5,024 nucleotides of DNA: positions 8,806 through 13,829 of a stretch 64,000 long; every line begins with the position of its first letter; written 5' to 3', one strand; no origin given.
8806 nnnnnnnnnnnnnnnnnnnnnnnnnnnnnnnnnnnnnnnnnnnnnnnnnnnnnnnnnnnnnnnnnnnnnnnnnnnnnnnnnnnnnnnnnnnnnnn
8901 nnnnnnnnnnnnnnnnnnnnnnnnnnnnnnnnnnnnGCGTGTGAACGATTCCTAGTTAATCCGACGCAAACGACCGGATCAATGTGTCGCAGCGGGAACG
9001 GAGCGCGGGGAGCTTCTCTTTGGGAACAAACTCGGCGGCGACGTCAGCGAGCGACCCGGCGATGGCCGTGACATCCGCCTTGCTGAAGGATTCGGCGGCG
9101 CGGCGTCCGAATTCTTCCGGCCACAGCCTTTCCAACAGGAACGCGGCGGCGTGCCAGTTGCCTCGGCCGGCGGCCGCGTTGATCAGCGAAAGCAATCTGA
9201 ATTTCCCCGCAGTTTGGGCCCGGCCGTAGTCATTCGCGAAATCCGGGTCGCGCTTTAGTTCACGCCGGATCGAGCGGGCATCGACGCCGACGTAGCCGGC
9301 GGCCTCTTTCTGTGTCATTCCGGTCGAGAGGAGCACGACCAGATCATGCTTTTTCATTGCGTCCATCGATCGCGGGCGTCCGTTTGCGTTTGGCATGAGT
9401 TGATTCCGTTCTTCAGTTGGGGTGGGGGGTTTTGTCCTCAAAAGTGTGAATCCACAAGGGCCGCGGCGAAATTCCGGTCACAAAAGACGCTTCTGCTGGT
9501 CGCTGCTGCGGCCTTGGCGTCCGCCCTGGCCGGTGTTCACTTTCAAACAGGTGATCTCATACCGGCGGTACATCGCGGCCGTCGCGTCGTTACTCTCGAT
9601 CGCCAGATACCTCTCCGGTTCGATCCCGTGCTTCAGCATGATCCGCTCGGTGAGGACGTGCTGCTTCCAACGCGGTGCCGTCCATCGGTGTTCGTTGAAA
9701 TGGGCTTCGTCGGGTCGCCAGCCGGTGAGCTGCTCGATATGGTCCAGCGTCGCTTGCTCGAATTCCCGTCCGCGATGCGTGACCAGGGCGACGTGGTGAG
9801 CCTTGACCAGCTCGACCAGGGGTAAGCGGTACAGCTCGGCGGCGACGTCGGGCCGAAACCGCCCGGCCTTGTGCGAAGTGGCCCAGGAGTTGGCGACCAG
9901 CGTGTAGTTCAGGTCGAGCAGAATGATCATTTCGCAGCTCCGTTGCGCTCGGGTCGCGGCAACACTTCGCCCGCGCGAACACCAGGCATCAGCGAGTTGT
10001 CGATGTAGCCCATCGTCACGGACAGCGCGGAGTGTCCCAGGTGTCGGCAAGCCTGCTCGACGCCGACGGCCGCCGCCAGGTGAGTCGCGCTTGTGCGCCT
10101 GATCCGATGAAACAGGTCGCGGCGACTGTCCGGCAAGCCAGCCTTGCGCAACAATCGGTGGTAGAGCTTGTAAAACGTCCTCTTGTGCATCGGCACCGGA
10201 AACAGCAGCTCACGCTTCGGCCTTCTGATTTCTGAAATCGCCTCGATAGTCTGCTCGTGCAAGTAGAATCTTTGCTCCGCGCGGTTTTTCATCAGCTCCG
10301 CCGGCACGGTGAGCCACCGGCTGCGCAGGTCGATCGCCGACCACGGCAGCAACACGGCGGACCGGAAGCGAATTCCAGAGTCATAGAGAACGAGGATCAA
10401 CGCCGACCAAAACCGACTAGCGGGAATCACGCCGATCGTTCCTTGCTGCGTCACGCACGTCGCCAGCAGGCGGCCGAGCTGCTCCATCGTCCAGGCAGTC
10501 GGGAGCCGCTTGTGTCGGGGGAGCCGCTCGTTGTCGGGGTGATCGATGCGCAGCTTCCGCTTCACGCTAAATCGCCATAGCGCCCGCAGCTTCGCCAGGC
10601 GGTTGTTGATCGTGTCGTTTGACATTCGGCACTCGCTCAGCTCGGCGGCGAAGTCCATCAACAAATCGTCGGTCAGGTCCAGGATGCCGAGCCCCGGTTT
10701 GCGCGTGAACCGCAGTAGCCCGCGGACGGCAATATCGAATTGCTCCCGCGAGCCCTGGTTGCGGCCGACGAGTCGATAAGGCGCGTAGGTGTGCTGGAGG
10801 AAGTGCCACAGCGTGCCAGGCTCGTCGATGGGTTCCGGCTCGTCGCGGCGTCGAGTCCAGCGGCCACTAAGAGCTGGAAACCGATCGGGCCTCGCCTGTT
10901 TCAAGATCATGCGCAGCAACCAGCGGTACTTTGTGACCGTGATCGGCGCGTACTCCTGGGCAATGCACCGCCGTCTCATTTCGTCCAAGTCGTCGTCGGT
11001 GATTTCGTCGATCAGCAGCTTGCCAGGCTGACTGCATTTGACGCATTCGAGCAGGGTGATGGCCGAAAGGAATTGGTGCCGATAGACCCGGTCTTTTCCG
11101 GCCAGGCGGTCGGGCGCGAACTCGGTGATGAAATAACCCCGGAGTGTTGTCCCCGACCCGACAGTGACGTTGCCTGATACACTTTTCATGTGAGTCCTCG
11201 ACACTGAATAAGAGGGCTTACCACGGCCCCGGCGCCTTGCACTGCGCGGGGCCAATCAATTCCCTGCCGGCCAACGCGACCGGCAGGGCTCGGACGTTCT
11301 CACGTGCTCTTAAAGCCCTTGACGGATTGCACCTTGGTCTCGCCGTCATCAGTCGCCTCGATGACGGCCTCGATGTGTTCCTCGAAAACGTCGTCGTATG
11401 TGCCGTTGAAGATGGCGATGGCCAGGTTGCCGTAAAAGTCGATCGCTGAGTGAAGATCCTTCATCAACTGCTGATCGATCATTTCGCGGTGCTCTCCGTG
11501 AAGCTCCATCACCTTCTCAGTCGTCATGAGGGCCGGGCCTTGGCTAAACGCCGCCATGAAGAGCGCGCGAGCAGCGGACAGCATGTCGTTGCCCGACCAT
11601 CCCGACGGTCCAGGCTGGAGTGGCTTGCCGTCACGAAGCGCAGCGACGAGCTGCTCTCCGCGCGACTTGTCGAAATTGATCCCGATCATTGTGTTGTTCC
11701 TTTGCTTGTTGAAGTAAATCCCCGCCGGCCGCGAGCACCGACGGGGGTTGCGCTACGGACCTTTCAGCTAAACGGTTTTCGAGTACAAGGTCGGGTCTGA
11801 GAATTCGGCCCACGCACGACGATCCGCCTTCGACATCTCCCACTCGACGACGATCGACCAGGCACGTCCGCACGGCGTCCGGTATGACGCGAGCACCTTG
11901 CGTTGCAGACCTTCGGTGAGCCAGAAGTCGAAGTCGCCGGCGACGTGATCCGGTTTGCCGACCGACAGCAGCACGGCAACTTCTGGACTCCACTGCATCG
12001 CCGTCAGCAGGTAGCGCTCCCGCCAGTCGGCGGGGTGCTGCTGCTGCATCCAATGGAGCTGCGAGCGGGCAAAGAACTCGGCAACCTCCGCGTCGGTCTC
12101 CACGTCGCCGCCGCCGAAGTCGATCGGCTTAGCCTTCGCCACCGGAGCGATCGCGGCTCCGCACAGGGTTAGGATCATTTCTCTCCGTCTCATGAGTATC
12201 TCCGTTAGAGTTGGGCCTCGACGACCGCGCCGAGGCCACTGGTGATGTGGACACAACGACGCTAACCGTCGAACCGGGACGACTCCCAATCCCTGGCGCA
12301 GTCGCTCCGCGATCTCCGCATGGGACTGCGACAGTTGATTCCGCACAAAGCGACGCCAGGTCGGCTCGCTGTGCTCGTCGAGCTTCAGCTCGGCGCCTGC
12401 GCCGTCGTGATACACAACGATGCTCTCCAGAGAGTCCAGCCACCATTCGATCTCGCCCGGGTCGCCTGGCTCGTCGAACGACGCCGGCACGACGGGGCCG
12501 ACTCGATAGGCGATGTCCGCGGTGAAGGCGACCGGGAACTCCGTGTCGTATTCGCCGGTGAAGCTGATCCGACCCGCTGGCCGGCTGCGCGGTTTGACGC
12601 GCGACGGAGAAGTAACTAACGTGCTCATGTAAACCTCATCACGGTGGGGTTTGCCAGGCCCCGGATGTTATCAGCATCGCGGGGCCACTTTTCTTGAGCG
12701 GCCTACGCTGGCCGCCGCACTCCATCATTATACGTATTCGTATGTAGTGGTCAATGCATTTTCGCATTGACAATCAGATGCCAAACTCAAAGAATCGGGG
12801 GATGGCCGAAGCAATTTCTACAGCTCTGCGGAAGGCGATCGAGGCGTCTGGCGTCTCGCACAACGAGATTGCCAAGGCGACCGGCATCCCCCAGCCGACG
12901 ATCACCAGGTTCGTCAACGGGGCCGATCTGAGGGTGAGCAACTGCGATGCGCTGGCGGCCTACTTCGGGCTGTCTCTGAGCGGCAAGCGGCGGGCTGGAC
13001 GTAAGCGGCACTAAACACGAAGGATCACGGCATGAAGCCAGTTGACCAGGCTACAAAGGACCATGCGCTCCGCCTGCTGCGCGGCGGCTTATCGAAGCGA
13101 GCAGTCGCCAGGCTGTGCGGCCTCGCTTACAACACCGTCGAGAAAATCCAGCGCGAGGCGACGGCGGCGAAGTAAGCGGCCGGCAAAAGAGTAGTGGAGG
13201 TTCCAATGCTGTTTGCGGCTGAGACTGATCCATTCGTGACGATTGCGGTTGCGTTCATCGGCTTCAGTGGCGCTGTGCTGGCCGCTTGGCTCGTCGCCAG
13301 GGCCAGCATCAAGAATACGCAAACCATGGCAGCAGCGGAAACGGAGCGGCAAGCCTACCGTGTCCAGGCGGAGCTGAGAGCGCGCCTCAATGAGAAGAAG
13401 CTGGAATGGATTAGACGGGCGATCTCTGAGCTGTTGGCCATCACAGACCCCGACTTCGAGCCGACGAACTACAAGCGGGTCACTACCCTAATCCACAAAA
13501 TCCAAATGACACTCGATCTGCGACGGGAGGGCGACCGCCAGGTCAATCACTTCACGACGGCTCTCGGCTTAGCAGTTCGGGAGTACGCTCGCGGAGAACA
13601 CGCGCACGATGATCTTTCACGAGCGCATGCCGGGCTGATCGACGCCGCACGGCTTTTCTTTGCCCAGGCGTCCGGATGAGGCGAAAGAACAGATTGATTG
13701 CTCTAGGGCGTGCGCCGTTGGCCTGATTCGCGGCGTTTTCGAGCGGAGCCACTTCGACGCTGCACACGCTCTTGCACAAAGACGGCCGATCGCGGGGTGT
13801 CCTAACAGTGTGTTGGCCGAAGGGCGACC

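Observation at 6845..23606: ~16.75-kb integrative phage-like element between purM and a GNAT gene, with replication and partial head genes but no recognisable terminase/portal/capsid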

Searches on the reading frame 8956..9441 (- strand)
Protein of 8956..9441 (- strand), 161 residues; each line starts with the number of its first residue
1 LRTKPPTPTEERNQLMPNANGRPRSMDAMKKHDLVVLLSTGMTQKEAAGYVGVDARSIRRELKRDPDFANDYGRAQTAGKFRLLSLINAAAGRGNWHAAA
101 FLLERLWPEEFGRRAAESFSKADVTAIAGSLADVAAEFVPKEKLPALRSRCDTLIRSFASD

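Call 6: search_protein_families(library=pfam, max_evalue=0.01, proteins=[window:8956-9441:-])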
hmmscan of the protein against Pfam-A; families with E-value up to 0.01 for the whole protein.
window:8956-9441:- (161 aa): 2 families
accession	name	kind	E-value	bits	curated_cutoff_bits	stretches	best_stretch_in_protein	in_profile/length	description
PF13384.12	HTH_23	-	0.0028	17.9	24.6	1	32-64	8-40/50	Homeodomain-like domain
PF13542.12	HTH_Tnp_ISL3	-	0.0046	16.8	27.4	0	33-64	18-49/51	Helix-turn-helix domain of transposase family ISL3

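Call 8: search_protein_families(library=phrogs, max_evalue=0.01, proteins=[window:8956-9441:-])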
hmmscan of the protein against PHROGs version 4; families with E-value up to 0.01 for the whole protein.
window:8956-9441:- (161 aa): 5 families
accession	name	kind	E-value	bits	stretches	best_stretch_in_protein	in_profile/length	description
phrog_4102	-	head and packaging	2.8e-14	54.6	1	19-120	8-119/166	terminase small subunit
phrog_1482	-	head and packaging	0.0013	19.4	0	18-79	7-69/147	terminase small subunit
phrog_12540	-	unknown function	0.0039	18.4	1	20-113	17-108/153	-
phrog_309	-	head and packaging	0.004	18.2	1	37-110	152-249/319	terminase small subunit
phrog_4044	-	head and packaging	0.0057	17.2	0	21-76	19-74/180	terminase small subunit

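Call 65: search_solved_structures(query=window:8956-9393:-, max_evalue=1)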
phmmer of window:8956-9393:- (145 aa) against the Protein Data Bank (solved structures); distinct sequences matched with E-value up to 1: 1.
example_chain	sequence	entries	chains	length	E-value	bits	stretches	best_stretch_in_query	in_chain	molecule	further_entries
8etq_A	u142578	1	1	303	0.67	13.5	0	27-51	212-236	k-cTRP5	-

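Call 85: search_protein_families(library=ncbifam, max_evalue=0.001, proteins=[window:8956-9441:-])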
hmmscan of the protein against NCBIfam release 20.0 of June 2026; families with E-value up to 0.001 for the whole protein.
window:8956-9441:- (161 aa): 0 families

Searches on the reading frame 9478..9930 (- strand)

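Call 84: search_protein_families(library=phrogs, max_evalue=0.01, proteins=[window:9478-9930:-])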
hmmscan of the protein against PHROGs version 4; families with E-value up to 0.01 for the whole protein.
window:9478-9930:- (150 aa): 1 family
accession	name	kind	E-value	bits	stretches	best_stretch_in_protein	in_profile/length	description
phrog_32036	-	unknown function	3.2e-19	70.6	1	2-127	4-132/158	-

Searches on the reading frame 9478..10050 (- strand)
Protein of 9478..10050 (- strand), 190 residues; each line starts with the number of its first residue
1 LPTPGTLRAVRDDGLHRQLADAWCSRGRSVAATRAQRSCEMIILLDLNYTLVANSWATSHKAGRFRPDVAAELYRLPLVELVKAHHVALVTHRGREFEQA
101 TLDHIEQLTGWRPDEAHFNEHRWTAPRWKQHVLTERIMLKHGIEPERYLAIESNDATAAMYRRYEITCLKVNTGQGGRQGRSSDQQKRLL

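Call 6: search_protein_families(library=pfam, max_evalue=0.01, proteins=[window:9478-10050:-])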
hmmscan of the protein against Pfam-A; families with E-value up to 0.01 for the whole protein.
window:9478-10050:- (190 aa): 1 family
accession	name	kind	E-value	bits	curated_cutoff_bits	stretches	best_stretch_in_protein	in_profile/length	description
PF25109.1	HAD_PNKP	-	0.0075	16.8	27.6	0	42-174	3-141/143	Polynucleotide kinase PNKP phosphatase domain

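Call 8: search_protein_families(library=phrogs, max_evalue=0.01, proteins=[window:9478-10050:-])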
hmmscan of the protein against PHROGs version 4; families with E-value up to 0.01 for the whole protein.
window:9478-10050:- (190 aa): 1 family
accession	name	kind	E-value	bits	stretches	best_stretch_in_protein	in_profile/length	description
phrog_32036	-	unknown function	4.2e-19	70.2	1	41-167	3-132/158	-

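Call 32: search_protein_families(library=padloc, max_evalue=0.01, proteins=[window:9478-10050:-])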
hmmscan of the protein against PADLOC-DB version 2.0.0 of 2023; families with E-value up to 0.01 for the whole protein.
window:9478-10050:- (190 aa): 0 families

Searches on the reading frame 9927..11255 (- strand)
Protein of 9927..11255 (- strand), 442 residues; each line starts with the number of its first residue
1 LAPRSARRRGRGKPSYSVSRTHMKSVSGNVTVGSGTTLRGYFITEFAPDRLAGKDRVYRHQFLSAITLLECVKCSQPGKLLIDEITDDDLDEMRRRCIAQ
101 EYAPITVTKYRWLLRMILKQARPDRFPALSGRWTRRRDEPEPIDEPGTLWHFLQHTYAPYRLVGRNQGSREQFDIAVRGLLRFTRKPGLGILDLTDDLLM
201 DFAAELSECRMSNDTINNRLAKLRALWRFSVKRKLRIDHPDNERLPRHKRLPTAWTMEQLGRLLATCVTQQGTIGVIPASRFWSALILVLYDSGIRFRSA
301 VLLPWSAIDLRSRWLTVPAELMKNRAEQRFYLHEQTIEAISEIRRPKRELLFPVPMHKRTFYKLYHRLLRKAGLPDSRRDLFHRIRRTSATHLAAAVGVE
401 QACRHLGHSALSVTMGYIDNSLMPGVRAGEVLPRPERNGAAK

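Call 6: search_protein_families(library=pfam, max_evalue=0.01, proteins=[window:9927-11255:-])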
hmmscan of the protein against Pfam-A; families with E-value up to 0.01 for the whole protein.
window:9927-11255:- (442 aa): 3 families
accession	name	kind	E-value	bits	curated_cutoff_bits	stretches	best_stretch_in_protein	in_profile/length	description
PF00589.27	Phage_integrase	-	1.6e-14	54.5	27.1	1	283-420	24-168/172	Phage integrase family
PF13102.12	Phage_int_SAM_5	-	1.2e-05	26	22.3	1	166-236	18-88/98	Phage integrase SAM-like domain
PF02899.23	Phage_int_SAM_1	-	6.8e-05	23.5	22.3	1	177-234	26-83/83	Phage integrase, N-terminal SAM-like domain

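Call 8: search_protein_families(library=phrogs, max_evalue=0.01, proteins=[window:9927-11255:-])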
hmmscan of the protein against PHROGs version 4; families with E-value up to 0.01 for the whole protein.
window:9927-11255:- (442 aa): 2 families
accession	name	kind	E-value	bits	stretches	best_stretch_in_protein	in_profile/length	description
phrog_1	-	integration and excision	3.6e-32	113.4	2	185-420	199-435/611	integrase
phrog_216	-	integration and excision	6.5e-15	56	1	285-419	78-223/301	integrase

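Call 85: search_protein_families(library=ncbifam, max_evalue=0.001, proteins=[window:9927-11255:-])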
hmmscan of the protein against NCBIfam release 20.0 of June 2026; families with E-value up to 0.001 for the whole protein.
window:9927-11255:- (442 aa): 4 families
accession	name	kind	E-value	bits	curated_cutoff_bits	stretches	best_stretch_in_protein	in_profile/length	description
NF040815.2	recomb_XerA_Arch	equivalog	4.5e-13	49.4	220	1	164-419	11-253/263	site-specific tyrosine recombinase/integron integrase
NF001399.0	PRK00283.1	subfamily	7e-13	48.5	279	1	180-415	37-278/300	tyrosine recombinase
TIGR02224.1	recomb_XerC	equivalog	9.4e-12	44.9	335.15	1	190-418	40-275/295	tyrosine recombinase XerC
TIGR02225.1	recomb_XerD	equivalog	1.1e-10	41.4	329.6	1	180-414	28-268/290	site-specific tyrosine recombinase XerD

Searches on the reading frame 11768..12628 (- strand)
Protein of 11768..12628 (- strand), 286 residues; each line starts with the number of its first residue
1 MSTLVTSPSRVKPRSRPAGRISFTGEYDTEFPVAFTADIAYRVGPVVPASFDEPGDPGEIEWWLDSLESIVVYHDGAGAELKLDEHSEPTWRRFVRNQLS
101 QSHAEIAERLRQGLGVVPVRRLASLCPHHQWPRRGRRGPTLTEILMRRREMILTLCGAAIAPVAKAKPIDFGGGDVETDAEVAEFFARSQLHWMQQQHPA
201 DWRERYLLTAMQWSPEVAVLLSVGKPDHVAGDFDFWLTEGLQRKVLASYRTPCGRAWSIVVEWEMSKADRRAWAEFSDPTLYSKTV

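Call 6: search_protein_families(library=pfam, max_evalue=0.01, proteins=[window:11768-12628:-])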
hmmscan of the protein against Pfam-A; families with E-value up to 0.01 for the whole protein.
window:11768-12628:- (286 aa): 0 families

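Call 8: search_protein_families(library=phrogs, max_evalue=0.01, proteins=[window:11768-12628:-])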
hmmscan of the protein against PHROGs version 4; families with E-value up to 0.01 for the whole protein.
window:11768-12628:- (286 aa): 0 families

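Call 32: search_protein_families(library=padloc, max_evalue=0.01, proteins=[window:11768-12628:-])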
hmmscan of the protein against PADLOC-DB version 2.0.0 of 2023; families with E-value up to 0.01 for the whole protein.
window:11768-12628:- (286 aa): 0 families

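Call 85: search_protein_families(library=ncbifam, max_evalue=0.001, proteins=[window:11768-12628:-])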
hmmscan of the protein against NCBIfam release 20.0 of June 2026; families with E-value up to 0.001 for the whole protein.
window:11768-12628:- (286 aa): 0 families

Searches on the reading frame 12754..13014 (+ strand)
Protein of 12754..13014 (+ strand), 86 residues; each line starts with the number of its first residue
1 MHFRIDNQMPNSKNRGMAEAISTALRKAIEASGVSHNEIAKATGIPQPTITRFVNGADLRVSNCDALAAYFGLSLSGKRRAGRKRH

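Call 6: search_protein_families(library=pfam, max_evalue=0.01, proteins=[window:12754-13014:+])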
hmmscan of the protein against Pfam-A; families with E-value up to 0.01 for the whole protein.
window:12754-13014:+ (86 aa): 7 families
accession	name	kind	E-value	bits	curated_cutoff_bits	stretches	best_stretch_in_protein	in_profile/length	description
PF01381.28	HTH_3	-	4.6e-09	36.6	23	1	25-76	1-53/55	Helix-turn-helix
PF13560.12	HTH_31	-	4.1e-05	24.2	27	1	25-74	6-57/64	Helix-turn-helix domain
PF13443.12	HTH_26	-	4.7e-05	24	22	1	25-75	2-54/63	Cro/C1-type HTH DNA-binding domain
PF20432.4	Xre-like-HTH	-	0.00018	22.2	25.8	1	23-57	13-46/63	Antitoxin Xre-like helix-turn-helix domain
PF13384.12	HTH_23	-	0.006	16.8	24.6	0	24-54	10-38/50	Homeodomain-like domain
PF13412.12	HTH_24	-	0.006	16.6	21.9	1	31-54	15-38/48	Winged helix-turn-helix DNA-binding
PF13744.12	HTH_37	-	0.0065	16.7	27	1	20-56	18-54/80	Helix-turn-helix domain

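Call 8: search_protein_families(library=phrogs, max_evalue=0.01, proteins=[window:12754-13014:+])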
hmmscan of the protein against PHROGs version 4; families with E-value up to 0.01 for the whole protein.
window:12754-13014:+ (86 aa): 17 families
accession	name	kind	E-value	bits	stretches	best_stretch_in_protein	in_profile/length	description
phrog_9425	-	transcription regulation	5.7e-10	39.8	1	19-80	6-69/72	transcriptional repressor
phrog_4583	-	transcription regulation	3.6e-09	37.5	1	18-74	8-65/81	transcriptional repressor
phrog_2328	-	transcription regulation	1.3e-06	29.2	1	19-75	14-71/128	transcriptional repressor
phrog_3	-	transcription regulation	2.4e-06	28.6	1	8-74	76-141/430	transcriptional repressor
phrog_6831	-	transcription regulation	3.4e-06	27.9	1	27-69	12-56/68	transcriptional regulator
phrog_4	-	transcription regulation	5.1e-06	26.7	1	10-75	121-188/400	transcriptional repressor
phrog_2339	-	DNA, RNA and nucleotide metabolism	9.2e-06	26.6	1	14-62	19-67/98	HTH DNA binding protein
phrog_8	-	transcription regulation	9.7e-05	23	1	19-75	75-212/346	transcriptional regulator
phrog_296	-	integration and excision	0.0001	22.1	1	13-57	220-264/626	DNA transposition protein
phrog_2967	-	transcription regulation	0.00012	22.7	1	15-72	5-63/225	transcriptional regulator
phrog_2439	-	transcription regulation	0.00021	21.3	1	20-72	7-60/367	transcriptional regulator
phrog_6223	-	transcription regulation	0.00042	21.3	1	27-62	12-46/73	transcriptional repressor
phrog_638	-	transcription regulation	0.0012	19.8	1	20-73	3-58/145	transcriptional regulator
phrog_1373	-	transcription regulation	0.0017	19.4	1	21-58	64-102/166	transcriptional regulator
phrog_5536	-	unknown function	0.0021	18.9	1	28-59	16-47/172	-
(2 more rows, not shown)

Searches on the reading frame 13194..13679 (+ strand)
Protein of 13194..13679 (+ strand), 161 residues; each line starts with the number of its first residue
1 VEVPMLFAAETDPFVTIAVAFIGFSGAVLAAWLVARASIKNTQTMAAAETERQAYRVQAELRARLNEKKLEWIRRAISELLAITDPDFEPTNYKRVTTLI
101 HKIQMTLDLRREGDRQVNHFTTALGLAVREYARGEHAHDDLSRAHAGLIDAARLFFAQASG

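Call 6: search_protein_families(library=pfam, max_evalue=0.01, proteins=[window:13194-13679:+])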
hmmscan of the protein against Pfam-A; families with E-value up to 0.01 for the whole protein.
window:13194-13679:+ (161 aa): 0 families

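Call 8: search_protein_families(library=phrogs, max_evalue=0.01, proteins=[window:13194-13679:+])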
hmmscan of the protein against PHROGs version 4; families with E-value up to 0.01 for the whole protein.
window:13194-13679:+ (161 aa): 1 family
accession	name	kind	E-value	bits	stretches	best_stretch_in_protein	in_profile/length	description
phrog_13166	-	unknown function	0.0046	17.7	1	8-55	23-70/245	-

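Call 32: search_protein_families(library=padloc, max_evalue=0.01, proteins=[window:13194-13679:+])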
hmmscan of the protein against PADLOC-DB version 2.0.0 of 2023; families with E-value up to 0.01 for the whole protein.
window:13194-13679:+ (161 aa): 1 family
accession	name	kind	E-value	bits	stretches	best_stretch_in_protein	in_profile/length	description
PDLC04080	SIR2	-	0.0039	14.4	1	19-131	26-140/347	-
